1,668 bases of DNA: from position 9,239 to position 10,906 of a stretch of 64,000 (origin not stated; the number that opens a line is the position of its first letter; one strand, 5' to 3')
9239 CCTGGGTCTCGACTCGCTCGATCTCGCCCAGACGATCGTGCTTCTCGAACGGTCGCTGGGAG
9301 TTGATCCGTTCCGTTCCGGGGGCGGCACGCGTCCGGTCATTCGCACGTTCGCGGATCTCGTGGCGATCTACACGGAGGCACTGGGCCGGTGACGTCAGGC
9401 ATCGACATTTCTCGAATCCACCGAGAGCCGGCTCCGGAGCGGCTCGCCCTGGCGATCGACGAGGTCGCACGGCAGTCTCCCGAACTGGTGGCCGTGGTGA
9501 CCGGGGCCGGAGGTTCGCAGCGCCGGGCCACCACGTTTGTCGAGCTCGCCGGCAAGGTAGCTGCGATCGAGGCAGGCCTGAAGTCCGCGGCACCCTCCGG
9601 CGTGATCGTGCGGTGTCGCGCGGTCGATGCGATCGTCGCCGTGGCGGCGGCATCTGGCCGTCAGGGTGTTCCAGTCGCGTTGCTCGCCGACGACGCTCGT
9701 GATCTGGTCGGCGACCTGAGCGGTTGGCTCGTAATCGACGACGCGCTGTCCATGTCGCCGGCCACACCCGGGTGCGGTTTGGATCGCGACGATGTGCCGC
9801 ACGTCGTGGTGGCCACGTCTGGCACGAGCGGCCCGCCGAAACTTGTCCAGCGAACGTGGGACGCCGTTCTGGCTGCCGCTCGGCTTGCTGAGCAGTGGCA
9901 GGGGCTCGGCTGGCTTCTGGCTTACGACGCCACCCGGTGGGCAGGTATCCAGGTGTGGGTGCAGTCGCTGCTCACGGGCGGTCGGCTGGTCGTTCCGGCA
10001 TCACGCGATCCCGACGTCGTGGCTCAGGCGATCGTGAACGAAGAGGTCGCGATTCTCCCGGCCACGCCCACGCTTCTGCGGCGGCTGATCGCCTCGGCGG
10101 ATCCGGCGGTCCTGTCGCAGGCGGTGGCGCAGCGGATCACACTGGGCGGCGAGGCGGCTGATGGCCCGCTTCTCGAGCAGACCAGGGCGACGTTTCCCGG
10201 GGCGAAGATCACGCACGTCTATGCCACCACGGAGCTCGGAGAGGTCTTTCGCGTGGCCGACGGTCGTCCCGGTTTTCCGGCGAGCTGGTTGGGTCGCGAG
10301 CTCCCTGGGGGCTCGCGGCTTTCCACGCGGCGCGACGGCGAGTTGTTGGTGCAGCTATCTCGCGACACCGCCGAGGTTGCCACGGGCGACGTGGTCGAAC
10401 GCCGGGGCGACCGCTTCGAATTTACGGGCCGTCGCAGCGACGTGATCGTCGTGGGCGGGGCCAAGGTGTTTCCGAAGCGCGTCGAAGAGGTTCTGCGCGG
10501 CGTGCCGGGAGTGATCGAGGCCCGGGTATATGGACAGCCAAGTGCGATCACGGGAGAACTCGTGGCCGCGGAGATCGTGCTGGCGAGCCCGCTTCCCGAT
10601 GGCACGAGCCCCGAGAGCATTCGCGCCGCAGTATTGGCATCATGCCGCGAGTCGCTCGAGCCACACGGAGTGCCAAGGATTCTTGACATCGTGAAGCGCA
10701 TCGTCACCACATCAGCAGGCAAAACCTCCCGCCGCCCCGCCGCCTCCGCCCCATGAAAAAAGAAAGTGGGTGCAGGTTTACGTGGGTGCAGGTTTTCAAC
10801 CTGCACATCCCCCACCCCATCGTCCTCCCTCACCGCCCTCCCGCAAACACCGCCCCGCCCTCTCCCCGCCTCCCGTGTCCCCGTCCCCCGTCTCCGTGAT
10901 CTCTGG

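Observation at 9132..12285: ACP + adenylating ligase + FabG-like reductase + NeuD/PglD acyltransferase: a module for a non-acetyl N-acyl decoration of an amino sugar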

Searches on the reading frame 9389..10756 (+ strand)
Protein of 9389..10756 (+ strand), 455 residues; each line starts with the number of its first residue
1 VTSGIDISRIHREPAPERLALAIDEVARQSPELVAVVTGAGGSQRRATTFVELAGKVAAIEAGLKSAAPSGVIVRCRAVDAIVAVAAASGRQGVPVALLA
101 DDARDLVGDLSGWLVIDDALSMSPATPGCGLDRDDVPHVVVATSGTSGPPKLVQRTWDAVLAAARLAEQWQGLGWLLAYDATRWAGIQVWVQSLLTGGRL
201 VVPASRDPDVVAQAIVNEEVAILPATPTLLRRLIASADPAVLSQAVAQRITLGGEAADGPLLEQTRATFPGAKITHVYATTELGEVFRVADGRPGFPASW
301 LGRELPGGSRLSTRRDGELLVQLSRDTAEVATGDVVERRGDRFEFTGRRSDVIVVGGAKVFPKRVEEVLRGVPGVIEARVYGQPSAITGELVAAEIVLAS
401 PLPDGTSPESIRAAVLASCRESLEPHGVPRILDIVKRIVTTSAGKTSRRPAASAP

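Call 5: search_protein_families(library=pfam, proteins=[window:9389-10756:+], max_evalue=0.01)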
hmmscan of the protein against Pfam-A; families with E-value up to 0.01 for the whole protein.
window:9389-10756:+ (455 aa): 2 families
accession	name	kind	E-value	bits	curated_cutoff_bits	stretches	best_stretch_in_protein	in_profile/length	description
PF00501.34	AMP-binding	-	1e-17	64.5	29.9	1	53-288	78-329/384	AMP-binding enzyme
PF13193.12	AMP-binding_C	-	5.9e-10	40.4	24.5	1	365-445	2-76/76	AMP-binding enzyme C-terminal domain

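Call 6: search_protein_families(library=ncbifam, proteins=[window:9389-10756:+], max_evalue=0.01)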
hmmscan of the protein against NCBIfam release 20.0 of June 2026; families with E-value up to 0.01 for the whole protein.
window:9389-10756:+ (455 aa): 78 families (the best 25 are shown)
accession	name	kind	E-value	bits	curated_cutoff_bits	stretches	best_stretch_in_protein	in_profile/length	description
NF004837.0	PRK06187.1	subfamily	1.5e-23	82.9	476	2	332-449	404-516/531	long-chain-fatty-acid--CoA ligase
NF006167.0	PRK08308.1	equivalog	1.1e-22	80.5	513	1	136-450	102-406/414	acyl-CoA synthetase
TIGR01923.1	menE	equivalog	3.7e-22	78.8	330.15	2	135-282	113-259/442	o-succinylbenzoate--CoA ligase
NF002966.0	PRK03640.1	equivalog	5e-21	74.9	556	2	346-449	379-474/483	o-succinylbenzoate--CoA ligase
NF005877.1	PRK07824.1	equivalog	4.6e-19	68.7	345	1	134-449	41-356/362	o-succinylbenzoate--CoA ligase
NF004114.0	PRK05605.1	equivalog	3e-18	65.5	766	2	330-449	449-563/575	long-chain-fatty-acid--CoA ligase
NF004511.1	PRK05852.1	equivalog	7.1e-18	64.5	650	1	332-450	386-499/505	FadD7 family fatty acid--CoA ligase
NF052580.1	Str24CoAsynCasG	equivalog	1.5e-17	63.2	750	2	331-413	431-511/548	steroid-24-oyl-CoA synthetase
TIGR01733.1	AA-adenyl-dom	subfamily_domain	5.8e-17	61.6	317.4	1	132-283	117-273/409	amino acid adenylation domain-containing protein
NF004515.0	PRK05857.1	equivalog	1.7e-16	60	726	1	329-453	395-519/532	fatty acid--CoA ligase FadD10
NF004838.1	PRK06188.1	equivalog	3.5e-16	58.6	875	2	330-448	396-516/524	fatty-acid--CoA ligase FadD8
NF006181.0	PRK08314.1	subfamily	9.4e-16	57.1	705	2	332-448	434-547/563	long-chain-fatty-acid--CoA ligase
NF005801.1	PRK07656.1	equivalog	9.8e-16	57.4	657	2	332-446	385-494/500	FadD3 family acyl-CoA ligase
NF004814.0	PRK06164.1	equivalog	1.7e-14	53.3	677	2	332-444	410-516/540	acyl-CoA synthetase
NF005307.0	PRK06839.1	equivalog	1.8e-14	53.2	748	2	331-448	374-486/496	o-succinylbenzoate--CoA ligase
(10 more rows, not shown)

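Call 12: search_solved_structures(query=window:9389-10756:+, max_evalue=0.001, show_alignments=2)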
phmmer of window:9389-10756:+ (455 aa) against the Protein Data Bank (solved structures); distinct sequences matched with E-value up to 0.001: 66 (the best 60 are shown).
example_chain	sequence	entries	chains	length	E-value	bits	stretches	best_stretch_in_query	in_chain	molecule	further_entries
4ir7_A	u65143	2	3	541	1.7e-16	63.6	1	326-454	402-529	Long chain fatty acid CoA ligase FadD10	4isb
2wd9_A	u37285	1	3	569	1.7e-14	57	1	340-449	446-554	ACYL-COENZYME A SYNTHETASE ACSM2A, MITOCHONDRIAL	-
2vze_A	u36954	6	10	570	1.8e-14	56.9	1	340-449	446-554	ACYL-COENZYME A SYNTHETASE ACSM2A, MITOCHONDRIAL | Acyl-coenzyme A synthetase ACSM2A, mitochondrial precursor | Acyl-coenzyme A synthetase ACSM2A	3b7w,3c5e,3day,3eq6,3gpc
8ivi_A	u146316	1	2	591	7.6e-14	54.8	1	330-449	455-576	Medium/long-chain-fatty-acid--CoA ligase FadD8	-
5buq_A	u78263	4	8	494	9e-14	54.6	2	330-444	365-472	2-succinylbenzoate--CoA ligase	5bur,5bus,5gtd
5x8f_A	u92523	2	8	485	1.4e-13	54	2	330-408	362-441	2-succinylbenzoate--CoA ligase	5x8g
6sq8_A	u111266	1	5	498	3e-12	49.6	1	330-447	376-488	Fatty acid CoA ligase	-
8wev_A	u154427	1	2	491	4.9e-12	48.9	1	134-447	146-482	Feruloyl-CoA Synthetase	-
8weu_A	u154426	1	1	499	4.9e-12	48.9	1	134-447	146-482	Fatty-acyl-CoA synthase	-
6ea3_B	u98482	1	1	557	1.2e-11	47.6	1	331-447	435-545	adenylation domain of Fuscachelin synthetase component H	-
6h1b_A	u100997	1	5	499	2.3e-11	46.7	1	330-446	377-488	Fatty acid CoA ligase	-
5u2a_A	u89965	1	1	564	5.6e-11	45.4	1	331-448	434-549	AMP-dependent synthetase and ligase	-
4gr5_A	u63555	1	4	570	8.6e-11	44.8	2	102-282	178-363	Non-ribosomal peptide synthetase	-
4gxq_A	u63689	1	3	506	1.4e-10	44.1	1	325-415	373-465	Malonyl CoA synthetase, Benzoate-CoA ligase Chimeric protein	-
3r44_A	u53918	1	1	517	3e-10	43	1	329-399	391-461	fatty acyl CoA synthetase FADD13 (FATTY-ACYL-CoA SYNTHETASE)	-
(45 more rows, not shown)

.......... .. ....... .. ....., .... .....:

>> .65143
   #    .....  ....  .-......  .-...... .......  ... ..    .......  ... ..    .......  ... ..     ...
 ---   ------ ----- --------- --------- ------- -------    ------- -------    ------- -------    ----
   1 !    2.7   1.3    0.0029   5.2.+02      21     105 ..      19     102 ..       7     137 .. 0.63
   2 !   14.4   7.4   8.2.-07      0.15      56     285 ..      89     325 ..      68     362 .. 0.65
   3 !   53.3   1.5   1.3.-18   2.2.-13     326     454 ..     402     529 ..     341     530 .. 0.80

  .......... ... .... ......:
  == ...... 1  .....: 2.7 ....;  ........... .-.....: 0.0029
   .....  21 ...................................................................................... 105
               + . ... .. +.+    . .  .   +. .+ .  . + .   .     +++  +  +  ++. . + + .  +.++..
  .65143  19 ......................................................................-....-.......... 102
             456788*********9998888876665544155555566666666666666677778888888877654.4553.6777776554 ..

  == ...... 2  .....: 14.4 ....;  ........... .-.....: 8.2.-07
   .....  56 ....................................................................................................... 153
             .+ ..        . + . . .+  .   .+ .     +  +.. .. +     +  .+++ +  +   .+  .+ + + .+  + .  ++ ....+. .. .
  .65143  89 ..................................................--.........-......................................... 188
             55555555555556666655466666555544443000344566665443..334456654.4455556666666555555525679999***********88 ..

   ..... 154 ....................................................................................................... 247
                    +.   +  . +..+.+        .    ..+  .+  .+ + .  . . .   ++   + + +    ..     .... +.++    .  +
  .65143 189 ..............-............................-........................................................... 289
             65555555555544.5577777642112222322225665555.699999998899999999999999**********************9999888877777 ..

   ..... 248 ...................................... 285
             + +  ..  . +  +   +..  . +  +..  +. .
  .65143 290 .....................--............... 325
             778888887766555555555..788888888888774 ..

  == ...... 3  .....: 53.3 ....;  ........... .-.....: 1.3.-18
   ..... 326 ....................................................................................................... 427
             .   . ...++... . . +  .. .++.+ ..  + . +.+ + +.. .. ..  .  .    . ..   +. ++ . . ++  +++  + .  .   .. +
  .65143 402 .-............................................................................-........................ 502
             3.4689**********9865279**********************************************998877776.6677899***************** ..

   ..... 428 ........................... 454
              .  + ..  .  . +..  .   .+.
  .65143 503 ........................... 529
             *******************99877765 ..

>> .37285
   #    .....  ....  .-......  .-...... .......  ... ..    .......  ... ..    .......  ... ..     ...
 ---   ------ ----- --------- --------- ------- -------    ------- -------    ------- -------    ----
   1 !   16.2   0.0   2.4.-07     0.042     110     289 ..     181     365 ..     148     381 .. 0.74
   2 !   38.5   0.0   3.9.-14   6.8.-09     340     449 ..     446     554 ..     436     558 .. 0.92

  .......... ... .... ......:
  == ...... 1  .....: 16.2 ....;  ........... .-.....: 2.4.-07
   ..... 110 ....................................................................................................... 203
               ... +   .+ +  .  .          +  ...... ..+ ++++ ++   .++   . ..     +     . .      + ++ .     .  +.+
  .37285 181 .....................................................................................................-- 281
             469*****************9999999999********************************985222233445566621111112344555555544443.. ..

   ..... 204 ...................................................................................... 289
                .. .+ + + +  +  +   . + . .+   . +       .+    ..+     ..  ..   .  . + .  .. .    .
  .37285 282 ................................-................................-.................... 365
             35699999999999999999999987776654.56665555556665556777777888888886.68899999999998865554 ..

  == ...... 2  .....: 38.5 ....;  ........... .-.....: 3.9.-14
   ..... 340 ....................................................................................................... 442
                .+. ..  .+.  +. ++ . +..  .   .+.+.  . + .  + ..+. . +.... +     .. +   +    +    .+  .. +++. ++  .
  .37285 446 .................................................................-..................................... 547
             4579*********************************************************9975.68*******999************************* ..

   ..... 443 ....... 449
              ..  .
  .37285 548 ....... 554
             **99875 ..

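Call 16: find_homologous_proteins(query=window:9389-10756:+, max_evalue=0.00001)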
Query window:9389-10756:+ (455 aa): 546 proteins with E <= 0.00001 among 8000 candidates; the best 120 are listed.
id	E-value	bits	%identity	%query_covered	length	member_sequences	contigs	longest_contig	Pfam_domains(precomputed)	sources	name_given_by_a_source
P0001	1.7e-284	962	100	100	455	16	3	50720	PF00501.35,PF13193.13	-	-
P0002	5.8e-251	851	89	100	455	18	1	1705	PF00501.35,PF13193.13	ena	-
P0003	7.0e-251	851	89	100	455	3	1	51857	PF00501.35,PF13193.13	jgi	jgi:acyl-CoA synthetase (AMP-forming)/AMP-acid ligase II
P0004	2.2e-250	849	88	100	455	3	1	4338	PF00501.35,PF13193.13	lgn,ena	-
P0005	5.2e-250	848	88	100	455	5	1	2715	PF00501.35,PF13193.13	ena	-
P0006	7.0e-249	844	89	99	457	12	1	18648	PF00501.35,PF13193.13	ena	-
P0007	3.0e-241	819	85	99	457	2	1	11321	PF00501.35,PF13193.13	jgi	jgi:acyl-coenzyme A synthetase/AMP-(fatty) acid ligase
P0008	1.5e-237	807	84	99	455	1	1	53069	PF00501.35,PF13193.13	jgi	jgi:acyl-CoA synthetase (AMP-forming)/AMP-acid ligase II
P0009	3.8e-236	802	85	99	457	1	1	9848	PF00501.35,PF13193.13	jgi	-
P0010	4.2e-235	799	84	98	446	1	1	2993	PF00501.35,PF13193.13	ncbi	ncbi:MAG: AMP-binding protein, partial [Sphaerospermopsis kisseleviana]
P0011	6.4e-235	798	83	99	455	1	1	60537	PF00501.35,PF13193.13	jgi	jgi:acyl-CoA synthetase (AMP-forming)/AMP-acid ligase II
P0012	9.2e-227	771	85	95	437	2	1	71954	PF00501.35,PF13193.13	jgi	jgi:acyl-CoA synthetase (AMP-forming)/AMP-acid ligase II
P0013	9.3e-224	761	84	95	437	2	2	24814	PF00501.35,PF13193.13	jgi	jgi:acyl-coenzyme A synthetase/AMP-(fatty) acid ligase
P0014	3.3e-221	753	80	98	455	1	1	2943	PF00501.35,PF13193.13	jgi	-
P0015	1.9e-217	741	78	98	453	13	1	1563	PF00501.35,PF13193.13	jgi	jgi:acyl-CoA synthetase (AMP-forming)/AMP-acid ligase II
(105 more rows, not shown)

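Call 17: find_related_loci(query=window:9389-10756:+, collection=genome_contigs, flank=8000)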
Query window:9389-10756:+ (455 aa) in genome_contigs; peptide patterns used: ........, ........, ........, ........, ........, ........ (x = any residue, [..] = any of these).
201 stretches matched a pattern; 24 encode a relative of the query (tblastn E <= 1e-3); 24 distinct loci.
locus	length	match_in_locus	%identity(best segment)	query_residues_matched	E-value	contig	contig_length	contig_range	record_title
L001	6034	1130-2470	76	1-447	0e+0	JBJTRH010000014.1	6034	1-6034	MAG: Planctomycetaceae bacterium isolate samp_4448_metabat2_109 samp_4448_39094, whole genome shotgun sequence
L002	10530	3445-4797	71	7-454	0e+0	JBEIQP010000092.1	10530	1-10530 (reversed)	MAG: Planctomycetaceae bacterium isolate Sample-107-S7-bin-164 Sample_107_S7-bin_164-k141_2201539, whole genome shotgun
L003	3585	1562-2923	77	1-454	0e+0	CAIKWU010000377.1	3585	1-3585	MAG: uncultured Planctomycetaceae bacterium isolate Loclat_bin-01959 genome assembly, contig: bin-01959:377/652, whole g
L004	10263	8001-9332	69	14-455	0e+0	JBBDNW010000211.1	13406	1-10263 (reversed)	MAG: Pirellulales bacterium isolate LejiaB_66_22 Lejia_B_5837_length_13406_cov_13, whole genome shotgun sequence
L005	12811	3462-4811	78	1-451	0e+0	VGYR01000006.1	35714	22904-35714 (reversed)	MAG: Planctomycetota bacterium isolate K_DeepCast_35m_m2_150 K_DeepCast_35m_m2_150_Ga0194129_10001664, whole genome shot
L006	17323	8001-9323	70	17-455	0e+0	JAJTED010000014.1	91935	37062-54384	MAG: Planctomycetaceae bacterium isolate 49628_E33.1 Sample_49628_scaffold_796, whole genome shotgun sequence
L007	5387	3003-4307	70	14-446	0e+0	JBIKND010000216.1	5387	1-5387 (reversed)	MAG: Pirellulales bacterium isolate ME2014-09-21_3300035681_group5_bin192 Rohwer_bin1714_scaffold_18433_c1, whole genome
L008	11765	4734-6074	71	8-452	0e+0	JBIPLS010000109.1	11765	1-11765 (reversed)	MAG: Pirellulales bacterium isolate ME2013-08-30_3300042905_group4_bin3 Rohwer_bin1712_scaffold_7042_c1, whole genome sh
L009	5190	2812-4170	66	1-449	0e+0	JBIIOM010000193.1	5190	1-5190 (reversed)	MAG: Pirellulales bacterium isolate ME2002-10-08pf_3300042317_group1_bin73 Rohwer_bin1721_scaffold_14205_c1, whole genom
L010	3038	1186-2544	65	1-449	0e+0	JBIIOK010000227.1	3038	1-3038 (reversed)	MAG: Pirellulales bacterium isolate ME2002-10-08pf_3300042317_group1_bin15 Rohwer_bin1720_scaffold_38010_c1, whole genom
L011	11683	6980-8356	65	1-455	0e+0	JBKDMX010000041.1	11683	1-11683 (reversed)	MAG: Planctomycetia bacterium isolate samp_2136_metabat2_35 samp_2136_193075, whole genome shotgun sequence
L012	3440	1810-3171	67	1-450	0e+0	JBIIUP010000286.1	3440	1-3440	MAG: Pirellulales bacterium isolate ME2004-09-02_3300034061_group2_bin12 Rohwer_bin1689_scaffold_52119_c1, whole genome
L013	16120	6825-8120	71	17-446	0e+0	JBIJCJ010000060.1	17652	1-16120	MAG: Pirellulales bacterium isolate ME2006-08-18D11_3300042945_group2_bin248 Rohwer_bin1692_scaffold_3009_c1, whole geno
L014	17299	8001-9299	62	15-446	3e-163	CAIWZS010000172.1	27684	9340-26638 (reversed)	MAG: uncultured Planctomycetaceae bacterium isolate LaPlata_bin-2267 genome assembly, contig: bin-2267:172/553, whole ge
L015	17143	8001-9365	68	3-455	0e+0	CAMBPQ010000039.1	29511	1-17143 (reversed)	MAG: Planctomicrobium piriforme isolate AH-03may19-215 genome assembly, contig: AH-03may19-C2531, whole genome shotgun s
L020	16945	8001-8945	41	139-445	2e-61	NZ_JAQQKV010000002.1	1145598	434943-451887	Asticcacaulis machinosus strain LKC15W LKC15W_ctg002, whole genome shotgun sequence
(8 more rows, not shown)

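Call 30: find_homologous_proteins(query=L020:7662-8954:+, max_evalue=1e-10)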
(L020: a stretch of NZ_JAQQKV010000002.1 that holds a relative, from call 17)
Query L020:7662-8954:+ (430 aa): 2375 proteins with E <= 1e-10 among 8000 candidates; the best 120 are listed.
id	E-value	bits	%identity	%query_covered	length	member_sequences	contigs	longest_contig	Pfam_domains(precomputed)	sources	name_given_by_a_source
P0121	3.2e-272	920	96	100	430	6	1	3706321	PF00501.35,PF13193.13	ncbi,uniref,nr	ncbi:fatty acid--CoA ligase family protein [Asticcacaulis sp. SL142]|uniref:class I adenylate-formin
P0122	2.1e-210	717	74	100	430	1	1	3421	PF00501.35,PF13193.13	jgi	jgi:acyl-CoA synthetase (AMP-forming)/AMP-acid ligase II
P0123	4.5e-200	683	70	99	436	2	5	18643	PF00501.35,PF13193.13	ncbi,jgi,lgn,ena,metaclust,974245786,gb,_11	metaclust:\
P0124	5.4e-199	679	70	100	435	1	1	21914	PF00501.35,PF13193.13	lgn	-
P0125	6.0e-198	676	70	100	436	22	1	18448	PF00501.35,PF13193.13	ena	-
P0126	4.0e-191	653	67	100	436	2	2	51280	PF00501.35,PF13193.13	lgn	-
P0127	1.3e-190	651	67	99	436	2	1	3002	PF00501.35,PF13193.13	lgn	-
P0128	1.6e-189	648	67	100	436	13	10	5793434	PF00501.35,PF13193.13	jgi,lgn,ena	jgi:acyl-CoA synthetase (AMP-forming)/AMP-acid ligase II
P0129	1.5e-188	645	67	99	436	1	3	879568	PF00501.35,PF13193.13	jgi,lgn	-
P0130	1.5e-187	641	68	98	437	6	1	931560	PF00501.35,PF13193.13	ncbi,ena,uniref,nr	ncbi:class I adenylate-forming enzyme family protein [uncultured Hyphomonas sp.]|uniref:class I aden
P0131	8.0e-187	639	68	99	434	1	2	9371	PF00501.35,PF13193.13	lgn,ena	-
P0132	3.8e-185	633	67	99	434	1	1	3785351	PF00501.35,PF13193.13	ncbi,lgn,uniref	ncbi:class I adenylate-forming enzyme family protein [Henriciella sp. AS95]|uniref:class I adenylate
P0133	9.5e-183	626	65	99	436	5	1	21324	PF00501.35,PF13193.13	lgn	-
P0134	5.8e-176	603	66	99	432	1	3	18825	PF00501.35,PF13193.13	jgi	jgi:acyl-CoA synthetase (AMP-forming)/AMP-acid ligase II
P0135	1.1e-169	582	62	99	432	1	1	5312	PF00501.35,PF13193.13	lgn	-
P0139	7.5e-168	576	62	100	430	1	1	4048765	PF00501.35,PF13193.13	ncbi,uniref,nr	ncbi:class I adenylate-forming enzyme family protein [Devosia beringensis]|uniref:class I adenylate-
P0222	6.6e-147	508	56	97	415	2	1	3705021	PF00501.35,PF13193.13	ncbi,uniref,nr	ncbi:AMP-binding domain protein [Hyphomonas neptunium ATCC 15444]|uniref:AMP-binding domain protein 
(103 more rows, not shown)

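Call 31: find_encoding_contigs(protein=P0222, flank=8000, max_places=2)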
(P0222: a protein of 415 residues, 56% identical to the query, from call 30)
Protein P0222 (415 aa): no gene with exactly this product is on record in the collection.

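Call 32: find_encoding_contigs(protein=P0139, flank=8000, max_places=2)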
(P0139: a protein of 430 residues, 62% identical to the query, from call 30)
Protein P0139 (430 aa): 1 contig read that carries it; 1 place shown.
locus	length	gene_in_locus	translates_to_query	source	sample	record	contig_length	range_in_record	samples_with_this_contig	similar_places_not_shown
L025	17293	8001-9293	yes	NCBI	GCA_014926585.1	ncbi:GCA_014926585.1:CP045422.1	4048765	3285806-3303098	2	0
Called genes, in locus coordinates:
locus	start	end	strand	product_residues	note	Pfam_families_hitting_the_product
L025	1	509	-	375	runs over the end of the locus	PF01527:HTH_Tnp_1, PF13384:HTH_23 (weak), PF13276:HTH_21, PF00665:rve, PF13683:rve_3 (weak), PF13333:rve_2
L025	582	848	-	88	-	-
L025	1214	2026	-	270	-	PF00149:Metallophos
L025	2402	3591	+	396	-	PF01527:HTH_Tnp_1, PF13384:HTH_23 (faint), PF13276:HTH_21, PF00665:rve, PF13683:rve_3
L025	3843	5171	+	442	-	PF09594:GT87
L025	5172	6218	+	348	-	-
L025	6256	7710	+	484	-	PF03062:MBOAT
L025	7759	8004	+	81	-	-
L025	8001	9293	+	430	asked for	PF00501:AMP-binding, PF13193:AMP-binding_C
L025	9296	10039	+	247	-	PF00106:adh_short, PF08659:KR, PF23441:SDR, PF13561:adh_short_C2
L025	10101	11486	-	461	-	PF04932:Wzy_C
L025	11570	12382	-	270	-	PF02397:Bac_transf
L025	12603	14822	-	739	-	PF13385:Laminin_G_3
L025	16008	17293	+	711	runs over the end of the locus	PF02706:Wzz, PF13807:GNVR, PF01656:CbiA, PF10609:ParA (weak), PF13614:AAA_31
